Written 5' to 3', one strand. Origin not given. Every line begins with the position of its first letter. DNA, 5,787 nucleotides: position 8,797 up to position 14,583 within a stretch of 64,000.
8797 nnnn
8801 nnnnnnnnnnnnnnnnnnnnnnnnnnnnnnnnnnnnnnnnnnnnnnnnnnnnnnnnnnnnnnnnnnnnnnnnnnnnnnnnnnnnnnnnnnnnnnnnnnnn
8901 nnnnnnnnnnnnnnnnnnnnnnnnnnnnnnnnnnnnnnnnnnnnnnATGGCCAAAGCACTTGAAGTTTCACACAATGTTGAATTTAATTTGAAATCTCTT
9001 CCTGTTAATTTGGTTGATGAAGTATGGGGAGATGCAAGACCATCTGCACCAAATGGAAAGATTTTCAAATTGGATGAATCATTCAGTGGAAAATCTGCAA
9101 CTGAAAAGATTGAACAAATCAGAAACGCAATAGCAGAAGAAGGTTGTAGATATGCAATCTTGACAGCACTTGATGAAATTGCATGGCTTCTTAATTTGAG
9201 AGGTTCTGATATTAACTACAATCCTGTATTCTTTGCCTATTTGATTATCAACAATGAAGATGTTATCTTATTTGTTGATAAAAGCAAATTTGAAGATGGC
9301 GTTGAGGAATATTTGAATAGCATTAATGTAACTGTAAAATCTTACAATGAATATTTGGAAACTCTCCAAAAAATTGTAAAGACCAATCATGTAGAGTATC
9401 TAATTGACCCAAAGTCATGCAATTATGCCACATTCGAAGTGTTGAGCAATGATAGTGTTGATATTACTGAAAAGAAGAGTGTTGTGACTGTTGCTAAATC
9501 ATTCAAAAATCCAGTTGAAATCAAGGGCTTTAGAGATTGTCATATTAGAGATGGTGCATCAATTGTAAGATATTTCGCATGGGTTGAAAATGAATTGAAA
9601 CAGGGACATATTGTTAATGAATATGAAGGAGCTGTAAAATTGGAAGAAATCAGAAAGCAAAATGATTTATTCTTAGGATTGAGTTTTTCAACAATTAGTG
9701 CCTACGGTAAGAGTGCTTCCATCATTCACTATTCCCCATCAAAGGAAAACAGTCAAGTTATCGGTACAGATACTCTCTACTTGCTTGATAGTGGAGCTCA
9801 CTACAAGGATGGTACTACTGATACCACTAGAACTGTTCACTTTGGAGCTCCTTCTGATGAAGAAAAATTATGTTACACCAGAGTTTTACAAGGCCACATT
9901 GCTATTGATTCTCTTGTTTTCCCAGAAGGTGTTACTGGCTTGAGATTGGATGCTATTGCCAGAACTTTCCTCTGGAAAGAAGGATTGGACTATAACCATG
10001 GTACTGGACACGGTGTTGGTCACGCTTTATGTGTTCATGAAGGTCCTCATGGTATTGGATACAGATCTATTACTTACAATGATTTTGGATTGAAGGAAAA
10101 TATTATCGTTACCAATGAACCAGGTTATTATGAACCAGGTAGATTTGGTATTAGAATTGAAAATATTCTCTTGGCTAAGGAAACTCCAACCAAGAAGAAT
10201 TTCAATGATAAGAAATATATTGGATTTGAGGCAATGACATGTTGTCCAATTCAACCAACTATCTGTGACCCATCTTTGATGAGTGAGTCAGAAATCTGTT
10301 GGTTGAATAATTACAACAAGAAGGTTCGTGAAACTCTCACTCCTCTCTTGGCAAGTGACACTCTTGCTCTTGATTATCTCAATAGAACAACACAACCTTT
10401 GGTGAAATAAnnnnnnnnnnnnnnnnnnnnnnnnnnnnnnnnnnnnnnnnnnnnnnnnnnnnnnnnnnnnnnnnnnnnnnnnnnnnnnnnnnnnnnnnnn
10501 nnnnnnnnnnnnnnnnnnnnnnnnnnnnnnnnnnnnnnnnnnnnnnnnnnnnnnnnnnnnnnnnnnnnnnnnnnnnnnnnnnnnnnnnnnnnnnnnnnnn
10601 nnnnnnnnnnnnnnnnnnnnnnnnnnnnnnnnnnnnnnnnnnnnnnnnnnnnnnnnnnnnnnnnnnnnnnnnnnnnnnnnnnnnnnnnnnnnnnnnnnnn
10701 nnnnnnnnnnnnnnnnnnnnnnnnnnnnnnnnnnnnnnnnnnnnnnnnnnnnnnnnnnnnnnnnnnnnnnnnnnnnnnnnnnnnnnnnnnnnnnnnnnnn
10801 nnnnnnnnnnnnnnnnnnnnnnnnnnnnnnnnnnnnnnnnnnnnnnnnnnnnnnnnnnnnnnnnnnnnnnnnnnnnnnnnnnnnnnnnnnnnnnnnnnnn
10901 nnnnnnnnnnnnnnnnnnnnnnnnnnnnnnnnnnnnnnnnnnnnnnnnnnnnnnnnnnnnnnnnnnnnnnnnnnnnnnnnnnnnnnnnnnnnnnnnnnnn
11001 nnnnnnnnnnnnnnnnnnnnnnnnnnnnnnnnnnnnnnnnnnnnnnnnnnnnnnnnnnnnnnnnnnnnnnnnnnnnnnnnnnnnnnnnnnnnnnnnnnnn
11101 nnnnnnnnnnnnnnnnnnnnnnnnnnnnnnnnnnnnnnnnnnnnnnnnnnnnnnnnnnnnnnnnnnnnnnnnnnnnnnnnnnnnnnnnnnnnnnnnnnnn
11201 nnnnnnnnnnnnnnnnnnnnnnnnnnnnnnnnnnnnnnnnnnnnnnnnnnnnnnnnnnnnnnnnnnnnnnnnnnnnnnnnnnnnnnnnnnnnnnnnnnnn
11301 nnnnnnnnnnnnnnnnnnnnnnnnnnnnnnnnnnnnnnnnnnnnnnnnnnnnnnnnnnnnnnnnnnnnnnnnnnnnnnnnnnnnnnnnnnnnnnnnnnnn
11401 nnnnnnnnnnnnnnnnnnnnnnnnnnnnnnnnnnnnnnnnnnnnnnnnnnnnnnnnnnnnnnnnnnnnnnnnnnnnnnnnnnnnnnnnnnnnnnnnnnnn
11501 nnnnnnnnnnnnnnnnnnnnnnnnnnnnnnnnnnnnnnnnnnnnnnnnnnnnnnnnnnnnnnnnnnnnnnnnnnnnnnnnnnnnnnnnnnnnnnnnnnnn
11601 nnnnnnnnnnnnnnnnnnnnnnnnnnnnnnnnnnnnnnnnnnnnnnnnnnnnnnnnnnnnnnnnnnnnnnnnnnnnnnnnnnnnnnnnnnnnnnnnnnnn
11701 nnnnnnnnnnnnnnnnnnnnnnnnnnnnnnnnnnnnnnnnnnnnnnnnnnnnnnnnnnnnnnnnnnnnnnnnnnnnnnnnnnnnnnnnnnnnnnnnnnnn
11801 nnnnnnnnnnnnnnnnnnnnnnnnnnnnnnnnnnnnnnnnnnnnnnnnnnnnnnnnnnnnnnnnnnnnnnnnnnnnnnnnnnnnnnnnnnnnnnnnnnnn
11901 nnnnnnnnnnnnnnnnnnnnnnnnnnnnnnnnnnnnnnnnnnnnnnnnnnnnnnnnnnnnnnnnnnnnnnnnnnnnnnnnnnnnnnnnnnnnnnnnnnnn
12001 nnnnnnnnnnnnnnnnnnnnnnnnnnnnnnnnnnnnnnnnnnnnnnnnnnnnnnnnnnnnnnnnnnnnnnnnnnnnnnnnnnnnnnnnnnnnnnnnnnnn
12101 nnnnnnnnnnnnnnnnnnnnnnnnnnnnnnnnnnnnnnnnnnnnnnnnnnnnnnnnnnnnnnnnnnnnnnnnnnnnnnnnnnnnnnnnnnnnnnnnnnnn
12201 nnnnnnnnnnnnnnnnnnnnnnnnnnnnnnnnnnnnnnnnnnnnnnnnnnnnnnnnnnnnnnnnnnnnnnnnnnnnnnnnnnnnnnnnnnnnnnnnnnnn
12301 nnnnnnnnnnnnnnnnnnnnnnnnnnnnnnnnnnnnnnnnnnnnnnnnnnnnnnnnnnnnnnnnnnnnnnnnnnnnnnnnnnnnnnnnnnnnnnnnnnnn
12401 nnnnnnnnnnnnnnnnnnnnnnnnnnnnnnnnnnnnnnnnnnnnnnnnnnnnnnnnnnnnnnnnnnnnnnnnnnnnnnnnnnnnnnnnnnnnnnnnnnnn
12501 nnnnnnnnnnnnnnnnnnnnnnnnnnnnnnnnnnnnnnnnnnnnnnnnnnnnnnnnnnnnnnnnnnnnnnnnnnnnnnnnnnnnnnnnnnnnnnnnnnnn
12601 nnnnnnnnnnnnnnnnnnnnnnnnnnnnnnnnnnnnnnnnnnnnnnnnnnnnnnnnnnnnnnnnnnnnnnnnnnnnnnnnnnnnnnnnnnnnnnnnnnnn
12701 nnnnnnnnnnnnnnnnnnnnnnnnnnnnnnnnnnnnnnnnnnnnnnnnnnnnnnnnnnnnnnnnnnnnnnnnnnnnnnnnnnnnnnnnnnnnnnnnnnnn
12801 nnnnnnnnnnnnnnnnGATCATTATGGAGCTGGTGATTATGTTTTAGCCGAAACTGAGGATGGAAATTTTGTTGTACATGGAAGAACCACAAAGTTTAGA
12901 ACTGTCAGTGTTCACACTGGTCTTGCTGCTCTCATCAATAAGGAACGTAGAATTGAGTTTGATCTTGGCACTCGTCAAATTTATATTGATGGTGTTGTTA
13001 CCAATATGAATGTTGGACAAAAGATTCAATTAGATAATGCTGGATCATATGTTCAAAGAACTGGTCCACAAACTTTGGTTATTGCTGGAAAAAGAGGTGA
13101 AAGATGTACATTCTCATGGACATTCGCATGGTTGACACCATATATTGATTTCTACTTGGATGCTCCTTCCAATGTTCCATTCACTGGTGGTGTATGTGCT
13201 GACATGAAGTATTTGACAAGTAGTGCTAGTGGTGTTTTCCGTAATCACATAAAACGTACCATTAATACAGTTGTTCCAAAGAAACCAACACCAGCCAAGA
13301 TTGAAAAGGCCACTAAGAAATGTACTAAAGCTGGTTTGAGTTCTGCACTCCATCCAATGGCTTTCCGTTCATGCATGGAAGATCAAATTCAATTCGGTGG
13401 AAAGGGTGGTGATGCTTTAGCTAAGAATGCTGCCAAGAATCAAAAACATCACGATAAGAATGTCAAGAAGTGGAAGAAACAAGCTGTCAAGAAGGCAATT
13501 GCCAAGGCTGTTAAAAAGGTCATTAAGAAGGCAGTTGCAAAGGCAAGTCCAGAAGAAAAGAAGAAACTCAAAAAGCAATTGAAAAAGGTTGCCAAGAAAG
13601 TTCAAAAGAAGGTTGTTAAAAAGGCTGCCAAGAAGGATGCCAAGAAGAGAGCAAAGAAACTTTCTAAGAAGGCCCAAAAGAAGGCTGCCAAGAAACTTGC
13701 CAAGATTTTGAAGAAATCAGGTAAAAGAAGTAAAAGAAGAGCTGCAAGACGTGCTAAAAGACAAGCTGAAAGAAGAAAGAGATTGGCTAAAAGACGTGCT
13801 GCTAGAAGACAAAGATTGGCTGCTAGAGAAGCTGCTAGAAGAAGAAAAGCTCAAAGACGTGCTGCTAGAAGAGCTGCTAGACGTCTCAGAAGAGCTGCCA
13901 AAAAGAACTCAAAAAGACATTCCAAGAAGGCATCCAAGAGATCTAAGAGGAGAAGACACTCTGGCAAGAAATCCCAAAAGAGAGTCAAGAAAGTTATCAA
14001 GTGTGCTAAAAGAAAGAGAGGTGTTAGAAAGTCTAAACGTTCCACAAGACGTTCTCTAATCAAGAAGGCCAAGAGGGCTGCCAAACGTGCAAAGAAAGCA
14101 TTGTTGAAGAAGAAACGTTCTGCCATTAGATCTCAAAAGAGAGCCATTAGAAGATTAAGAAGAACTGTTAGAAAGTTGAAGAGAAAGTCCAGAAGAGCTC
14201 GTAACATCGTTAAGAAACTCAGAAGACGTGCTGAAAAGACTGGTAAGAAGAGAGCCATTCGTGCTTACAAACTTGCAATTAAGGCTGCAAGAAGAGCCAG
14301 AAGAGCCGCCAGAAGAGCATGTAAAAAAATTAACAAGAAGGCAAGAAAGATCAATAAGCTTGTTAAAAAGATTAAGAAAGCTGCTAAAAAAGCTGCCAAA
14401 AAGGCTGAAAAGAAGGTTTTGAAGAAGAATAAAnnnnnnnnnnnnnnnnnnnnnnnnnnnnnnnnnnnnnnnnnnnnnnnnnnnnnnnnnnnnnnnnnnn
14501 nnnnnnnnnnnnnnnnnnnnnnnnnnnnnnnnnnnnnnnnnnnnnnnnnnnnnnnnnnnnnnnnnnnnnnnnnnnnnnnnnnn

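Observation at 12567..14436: Secreted polycationic protein: VWD-like head plus 330-aa protamine/H1-like K/R/A tail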

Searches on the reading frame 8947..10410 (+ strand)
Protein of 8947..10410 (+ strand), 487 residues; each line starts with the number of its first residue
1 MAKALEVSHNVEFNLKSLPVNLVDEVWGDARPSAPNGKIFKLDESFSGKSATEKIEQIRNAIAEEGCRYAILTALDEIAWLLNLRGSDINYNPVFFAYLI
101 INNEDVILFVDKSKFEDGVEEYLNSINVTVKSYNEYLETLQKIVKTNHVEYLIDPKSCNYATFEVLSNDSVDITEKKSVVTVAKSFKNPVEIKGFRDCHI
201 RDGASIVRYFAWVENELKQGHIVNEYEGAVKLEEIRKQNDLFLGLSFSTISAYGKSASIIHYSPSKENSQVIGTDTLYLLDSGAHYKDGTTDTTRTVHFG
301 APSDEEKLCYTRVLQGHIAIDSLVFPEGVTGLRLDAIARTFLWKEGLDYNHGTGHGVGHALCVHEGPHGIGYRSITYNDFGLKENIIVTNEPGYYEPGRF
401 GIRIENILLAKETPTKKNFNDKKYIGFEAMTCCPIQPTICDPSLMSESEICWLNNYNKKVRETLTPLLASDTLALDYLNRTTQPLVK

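Call 38: find_homologous_proteins(query=window:8947-10410:+, max_evalue=1e-30)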
Query window:8947-10410:+ (487 aa): 7998 proteins with E <= 1e-30 among 8000 candidates; the best 120 are listed.
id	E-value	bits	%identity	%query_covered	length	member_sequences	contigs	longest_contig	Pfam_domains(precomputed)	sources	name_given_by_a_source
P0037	0.0e+0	1120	100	100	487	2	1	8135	PF16188.11,PF00557.30,PF16189.12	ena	-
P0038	7.6e-198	676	60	100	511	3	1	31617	PF16188.11,PF00557.30,PF16189.12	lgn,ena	-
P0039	1.9e-160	553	53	97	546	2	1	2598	PF16188.11,PF00557.30,PF16189.12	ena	-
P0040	1.5e-159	550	53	97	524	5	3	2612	PF16188.11,PF01321.25,PF00557.30,PF16189.12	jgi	jgi:Xaa-Pro aminopeptidase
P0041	7.6e-157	541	52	98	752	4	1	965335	PF16188.11,PF01321.25,PF00557.30,PF16189.12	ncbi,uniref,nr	ncbi:hypothetical protein FDP41_011379 [Naegleria fowleri]|uniref:Peptidase M24 domain-containing pr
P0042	2.5e-153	529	51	97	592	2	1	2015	PF16188.11,PF01321.25,PF00557.30,PF16189.12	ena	-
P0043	2.0e-151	523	54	91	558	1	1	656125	PF16188.11,PF01321.25,PF00557.30,PF16189.12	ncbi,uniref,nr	ncbi:hypothetical protein C9374_004153 [Naegleria lovaniensis]|uniref:Uncharacterized protein n=1 Ta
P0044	1.3e-150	520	49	97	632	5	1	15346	PF16188.11,PF01321.25,PF00557.30,PF16189.12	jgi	jgi:Xaa-Pro aminopeptidase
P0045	3.6e-149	516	49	98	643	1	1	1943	PF16188.11,PF01321.25,PF00557.30,PF16189.12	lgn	-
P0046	5.3e-149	515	50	98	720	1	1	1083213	PF16188.11,PF01321.25,PF00557.30,PF16189.12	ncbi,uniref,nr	ncbi:hypothetical protein C9374_003824 [Naegleria lovaniensis]|uniref:Uncharacterized protein n=1 Ta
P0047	6.1e-148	512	50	96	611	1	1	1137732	PF16188.11,PF01321.25,PF00557.30,PF16189.12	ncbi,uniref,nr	ncbi:hypothetical protein M413DRAFT_26983 [Hebeloma cylindrosporum]|uniref:Xaa-Pro aminopeptidase P 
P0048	8.7e-147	508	50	100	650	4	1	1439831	PF16188.11,PF01321.25,PF00557.30,PF16189.12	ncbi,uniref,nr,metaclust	ncbi:Creatinase/aminopeptidase [Dichomitus squalens LYAD-421 SS1]|uniref:Creatinase/aminopeptidase n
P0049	1.5e-146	507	50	99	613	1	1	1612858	PF16188.11,PF01321.25,PF00557.30,PF16189.12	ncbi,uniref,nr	ncbi:putative peptidase M24B family protein [Lyophyllum shimeji]|uniref:Peptidase M24B family protei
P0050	2.2e-146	507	49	95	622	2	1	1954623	PF16188.11,PF01321.25,PF00557.30,PF16189.12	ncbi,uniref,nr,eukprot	ncbi:aminopeptidase P [Coprinopsis cinerea okayama7|uniref:Probable Xaa-Pro aminopeptidase P n=1 Tax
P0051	2.9e-146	506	49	97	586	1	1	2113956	PF16188.11,PF01321.25,PF00557.30,PF16189.12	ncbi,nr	ncbi:hypothetical protein PLICRDRAFT_38090 [Plicaturopsis crispa FD-325 SS-3]|nr:hypothetical protei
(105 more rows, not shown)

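Call 39: find_encoding_contigs(protein=P0037, flank=8000, max_places=4)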
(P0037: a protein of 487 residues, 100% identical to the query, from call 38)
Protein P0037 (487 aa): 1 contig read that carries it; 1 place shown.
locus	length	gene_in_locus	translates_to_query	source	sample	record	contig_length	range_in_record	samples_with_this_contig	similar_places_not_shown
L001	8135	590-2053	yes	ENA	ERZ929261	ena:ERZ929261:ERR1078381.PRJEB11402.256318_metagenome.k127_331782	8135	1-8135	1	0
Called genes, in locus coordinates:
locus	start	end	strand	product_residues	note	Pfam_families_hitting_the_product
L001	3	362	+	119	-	?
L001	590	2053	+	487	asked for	PF16189:Creatinase_N_2, PF00557:Peptidase_M24, PF16188:Peptidase_M24_C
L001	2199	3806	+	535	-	PF00646:F-box (weak), PF12937:F-box-like, PF08238:Sel1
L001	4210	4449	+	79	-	-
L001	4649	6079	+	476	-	-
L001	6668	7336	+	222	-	PF00067:p450 (weak)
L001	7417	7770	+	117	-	PF00067:p450 (weak)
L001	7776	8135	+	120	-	?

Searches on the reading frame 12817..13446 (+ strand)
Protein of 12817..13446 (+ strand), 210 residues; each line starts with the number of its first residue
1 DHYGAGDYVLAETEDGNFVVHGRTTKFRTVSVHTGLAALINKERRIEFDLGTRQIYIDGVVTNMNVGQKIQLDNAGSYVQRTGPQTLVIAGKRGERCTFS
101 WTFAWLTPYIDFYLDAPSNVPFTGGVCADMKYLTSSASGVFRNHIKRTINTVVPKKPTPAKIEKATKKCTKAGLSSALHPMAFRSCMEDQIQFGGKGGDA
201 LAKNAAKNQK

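Call 19: predict_structure(protein=window:12817-13446:+)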
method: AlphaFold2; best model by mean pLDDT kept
length: 210 residues; sequences in the alignment: 1
mean_pLDDT: 47.4   pTM: 0.33
mean pLDDT of the five models: 47.4, 45.5, 43.1, 36.7, 35.9
residues with pLDDT >= 90: 0; 70-90: 24; 50-70: 63; < 50: 123
segments of 3 or more residues with pLDDT < 50: 1-52, 96-112, 114-155, 204-210
pLDDT, mean of each block of 10 residues (from residue 1): 28 35 32 35 42 51 60 61 60 51 42 42 32 24 22 50 81 76 69 57 46
secondary structure, 60 per line:
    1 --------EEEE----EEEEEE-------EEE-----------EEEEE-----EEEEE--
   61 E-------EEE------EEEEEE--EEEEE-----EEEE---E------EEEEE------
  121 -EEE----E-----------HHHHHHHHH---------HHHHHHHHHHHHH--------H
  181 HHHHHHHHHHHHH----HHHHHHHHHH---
elements in order: E9-12 E17-22 E30-32 E44-48 E54-58 E69-71 E78-83 E86-90 E96-99 E110-114 E122-124 H141-149 H159-171 H180-193 H198-207

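Call 21: search_protein_representatives(protein=window:12817-13446:+)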
Query: 210 residues. Proteins with E-value up to 0.001 (for the whole library): 26; up to 1e-10: 8; up to 1e-30: 3. The best 26 are listed.
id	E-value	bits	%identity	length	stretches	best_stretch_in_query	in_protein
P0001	5.0e-80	284.3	40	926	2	1-209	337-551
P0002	5.1e-37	143.9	37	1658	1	1-204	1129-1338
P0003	1.0e-36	142.9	36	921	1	1-203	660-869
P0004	8.8e-29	117.0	36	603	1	1-209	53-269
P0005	1.9e-28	115.9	36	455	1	1-209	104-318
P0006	4.0e-28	114.8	37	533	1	1-208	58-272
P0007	2.0e-15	73.4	40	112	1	1-101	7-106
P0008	2.4e-12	63.3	32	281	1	4-207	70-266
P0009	1.6e-10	57.4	33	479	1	4-187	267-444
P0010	9.6e-10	54.8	29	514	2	6-196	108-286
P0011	4.3e-09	52.7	32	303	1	5-191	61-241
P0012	2.9e-07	46.7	27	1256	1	19-210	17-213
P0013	5.7e-07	45.7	29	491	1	4-205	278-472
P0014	6.4e-07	45.6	28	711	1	21-208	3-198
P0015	6.5e-07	45.5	30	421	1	5-190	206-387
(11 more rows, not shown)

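Call 23: list_cluster_members(proteins=[P0001, P0002, P0003, P0004, P0005, P0006, P0008, P0009, P0010, P0011])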
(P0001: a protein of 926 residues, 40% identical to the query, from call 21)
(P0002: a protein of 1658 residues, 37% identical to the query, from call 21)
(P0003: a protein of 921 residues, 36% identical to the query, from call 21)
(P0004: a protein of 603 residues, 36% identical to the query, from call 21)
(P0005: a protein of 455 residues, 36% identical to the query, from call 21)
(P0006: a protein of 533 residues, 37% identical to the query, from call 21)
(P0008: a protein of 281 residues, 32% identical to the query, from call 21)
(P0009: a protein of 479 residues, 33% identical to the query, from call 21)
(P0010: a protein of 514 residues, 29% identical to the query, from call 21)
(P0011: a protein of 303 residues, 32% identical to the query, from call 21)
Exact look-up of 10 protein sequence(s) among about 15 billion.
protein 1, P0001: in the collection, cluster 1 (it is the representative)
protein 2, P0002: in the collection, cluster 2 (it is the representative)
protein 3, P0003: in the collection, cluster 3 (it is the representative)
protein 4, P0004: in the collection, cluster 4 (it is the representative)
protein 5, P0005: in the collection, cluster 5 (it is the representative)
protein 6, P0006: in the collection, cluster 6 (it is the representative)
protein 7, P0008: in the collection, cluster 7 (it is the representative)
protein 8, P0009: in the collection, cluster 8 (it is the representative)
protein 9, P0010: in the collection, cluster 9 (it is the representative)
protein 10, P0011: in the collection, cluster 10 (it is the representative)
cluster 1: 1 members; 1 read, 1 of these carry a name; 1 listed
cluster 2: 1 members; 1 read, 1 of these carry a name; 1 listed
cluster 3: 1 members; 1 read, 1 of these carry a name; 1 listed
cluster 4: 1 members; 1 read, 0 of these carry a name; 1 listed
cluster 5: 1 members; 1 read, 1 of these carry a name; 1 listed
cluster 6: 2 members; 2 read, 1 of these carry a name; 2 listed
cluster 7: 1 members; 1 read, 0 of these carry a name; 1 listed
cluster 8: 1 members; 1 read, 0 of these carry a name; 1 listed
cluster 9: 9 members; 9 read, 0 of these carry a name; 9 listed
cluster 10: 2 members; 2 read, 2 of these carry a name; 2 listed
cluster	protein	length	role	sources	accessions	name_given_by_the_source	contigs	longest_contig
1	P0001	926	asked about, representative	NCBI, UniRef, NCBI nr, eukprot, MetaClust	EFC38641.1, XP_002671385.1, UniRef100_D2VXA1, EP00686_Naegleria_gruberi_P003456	predicted protein [Naegleria gruberi] | Predicted protein n=1 Tax=Naegleria gruberi TaxID=5762 RepID=D2VXA1_NAEGR | uncharacterized protein NAEGRDRAFT_59485 [Naegleria gruberi]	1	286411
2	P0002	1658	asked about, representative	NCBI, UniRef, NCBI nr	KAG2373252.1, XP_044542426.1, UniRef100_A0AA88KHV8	hypothetical protein C9374_012355 [Naegleria lovaniensis] | VWFD domain-containing protein n=1 Tax=Naegleria lovaniensis TaxID=51637 ... | uncharacterized protein C9374_012355 [Naegleria lovaniensis]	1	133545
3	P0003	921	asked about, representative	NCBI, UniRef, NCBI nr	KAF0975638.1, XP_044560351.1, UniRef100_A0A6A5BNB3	hypothetical protein FDP41_005632 [Naegleria fowleri] | VWFD domain-containing protein n=1 Tax=Naegleria fowleri TaxID=5763 RepID=A0A6A5BNB3_NAEFO | uncharacterized protein FDP41_005632 [Naegleria fowleri]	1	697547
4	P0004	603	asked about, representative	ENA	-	-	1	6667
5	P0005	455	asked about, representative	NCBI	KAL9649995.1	hypothetical protein ABK040_003113 [Willaertia magna]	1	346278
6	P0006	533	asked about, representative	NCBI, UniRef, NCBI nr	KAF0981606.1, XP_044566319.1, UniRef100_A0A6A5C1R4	hypothetical protein FDP41_012263 [Naegleria fowleri] | VWFD domain-containing protein n=1 Tax=Naegleria fowleri TaxID=5763 RepID=A0A6A5C1R4_NAEFO | uncharacterized protein FDP41_012263 [Naegleria fowleri]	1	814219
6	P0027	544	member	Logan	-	-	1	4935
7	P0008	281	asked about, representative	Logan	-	-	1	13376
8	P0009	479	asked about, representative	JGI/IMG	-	-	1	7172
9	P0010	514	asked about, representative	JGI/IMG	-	-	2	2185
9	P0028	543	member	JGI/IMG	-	-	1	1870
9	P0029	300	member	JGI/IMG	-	-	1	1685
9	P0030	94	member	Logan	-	-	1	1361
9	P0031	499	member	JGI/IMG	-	-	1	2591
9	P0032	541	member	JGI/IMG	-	-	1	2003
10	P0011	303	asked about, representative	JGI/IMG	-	hypothetical protein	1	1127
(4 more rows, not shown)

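Call 54: search_protein_families(library=pfam, proteins=[P0001, P0006, P0005, P0004], max_evalue=0.01)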
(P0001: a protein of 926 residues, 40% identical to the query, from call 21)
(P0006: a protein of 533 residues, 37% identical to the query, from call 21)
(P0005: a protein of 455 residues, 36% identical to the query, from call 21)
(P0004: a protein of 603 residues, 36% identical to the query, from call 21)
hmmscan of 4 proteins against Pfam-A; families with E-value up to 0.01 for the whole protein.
P0001 (926 aa): 1 family
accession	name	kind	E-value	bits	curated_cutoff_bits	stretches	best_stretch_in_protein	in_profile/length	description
PF00094.30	VWD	-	2.7e-12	47.7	22.9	2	320-437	1-119/156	von Willebrand factor type D domain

P0006 (533 aa): 1 family
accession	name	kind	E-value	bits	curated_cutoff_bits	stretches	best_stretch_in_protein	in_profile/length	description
PF00094.30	VWD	-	4.4e-07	30.8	22.9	1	41-167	1-127/156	von Willebrand factor type D domain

P0005 (455 aa): 3 families
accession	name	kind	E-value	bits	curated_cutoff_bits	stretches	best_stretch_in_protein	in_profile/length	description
PF00094.30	VWD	-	8.6e-09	36.3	22.9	1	87-206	1-119/156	von Willebrand factor type D domain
PF24611.2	Spectrin_Anc-1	-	0.0028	18.4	33.2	0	32-77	29-74/115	Nuclear anchorage protein 1, spectrin-like repeat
PF06534.19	RGM_C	-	0.0036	16.9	27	0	234-313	152-227/237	Repulsive guidance molecule (RGM) C-terminal domain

P0004 (603 aa): 1 family
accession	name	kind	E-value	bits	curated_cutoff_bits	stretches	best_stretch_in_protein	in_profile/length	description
PF00094.30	VWD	-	1.8e-07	32.1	22.9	1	36-154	1-118/156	von Willebrand factor type D domain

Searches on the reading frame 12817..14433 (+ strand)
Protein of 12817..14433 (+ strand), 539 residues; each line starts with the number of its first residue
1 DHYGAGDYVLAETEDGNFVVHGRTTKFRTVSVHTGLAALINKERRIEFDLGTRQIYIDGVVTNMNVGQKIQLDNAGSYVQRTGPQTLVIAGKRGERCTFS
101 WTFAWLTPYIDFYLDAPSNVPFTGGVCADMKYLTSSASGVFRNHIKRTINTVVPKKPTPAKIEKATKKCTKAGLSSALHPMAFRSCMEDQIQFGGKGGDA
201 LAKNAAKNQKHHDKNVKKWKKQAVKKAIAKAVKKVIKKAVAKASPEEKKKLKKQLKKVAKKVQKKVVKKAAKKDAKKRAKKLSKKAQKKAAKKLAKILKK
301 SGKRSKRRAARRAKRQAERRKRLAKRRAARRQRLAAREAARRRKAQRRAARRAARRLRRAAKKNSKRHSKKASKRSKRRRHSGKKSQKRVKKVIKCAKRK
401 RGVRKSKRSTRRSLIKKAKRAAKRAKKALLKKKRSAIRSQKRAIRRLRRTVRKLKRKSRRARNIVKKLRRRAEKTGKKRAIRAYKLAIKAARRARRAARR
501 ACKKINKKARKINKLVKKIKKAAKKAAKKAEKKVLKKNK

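Call 63: find_related_loci(query=window:12817-14433:+, collection=metagenome_contigs, flank=3000)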
Query window:12817-14433:+ (539 aa) in metagenome_contigs; peptide patterns used: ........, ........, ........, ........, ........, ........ (x = any residue, [..] = any of these).
600 stretches matched a pattern, but none encodes a relative of the query by tblastn (E <= 1e-3).

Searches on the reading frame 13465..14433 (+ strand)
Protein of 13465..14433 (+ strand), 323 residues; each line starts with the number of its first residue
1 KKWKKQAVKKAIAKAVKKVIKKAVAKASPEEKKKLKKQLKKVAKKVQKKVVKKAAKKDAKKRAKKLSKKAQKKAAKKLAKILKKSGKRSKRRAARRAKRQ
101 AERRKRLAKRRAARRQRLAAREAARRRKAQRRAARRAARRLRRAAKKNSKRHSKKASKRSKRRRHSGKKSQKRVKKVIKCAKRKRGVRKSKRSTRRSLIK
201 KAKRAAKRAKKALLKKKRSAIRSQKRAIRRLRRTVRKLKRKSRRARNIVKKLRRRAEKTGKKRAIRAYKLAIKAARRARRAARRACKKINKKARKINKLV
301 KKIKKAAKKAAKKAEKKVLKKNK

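Call 57: search_solved_structures(query=window:13465-14433:+, max_evalue=1)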
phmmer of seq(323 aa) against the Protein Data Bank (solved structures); distinct sequences matched with E-value up to 1: 2.
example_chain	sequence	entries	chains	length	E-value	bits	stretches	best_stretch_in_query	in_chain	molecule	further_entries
8fit_A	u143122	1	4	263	0.0033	20.5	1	192-313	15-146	cs074A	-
5cwm_A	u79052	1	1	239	0.6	13.2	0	73-177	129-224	Designed helical repeat protein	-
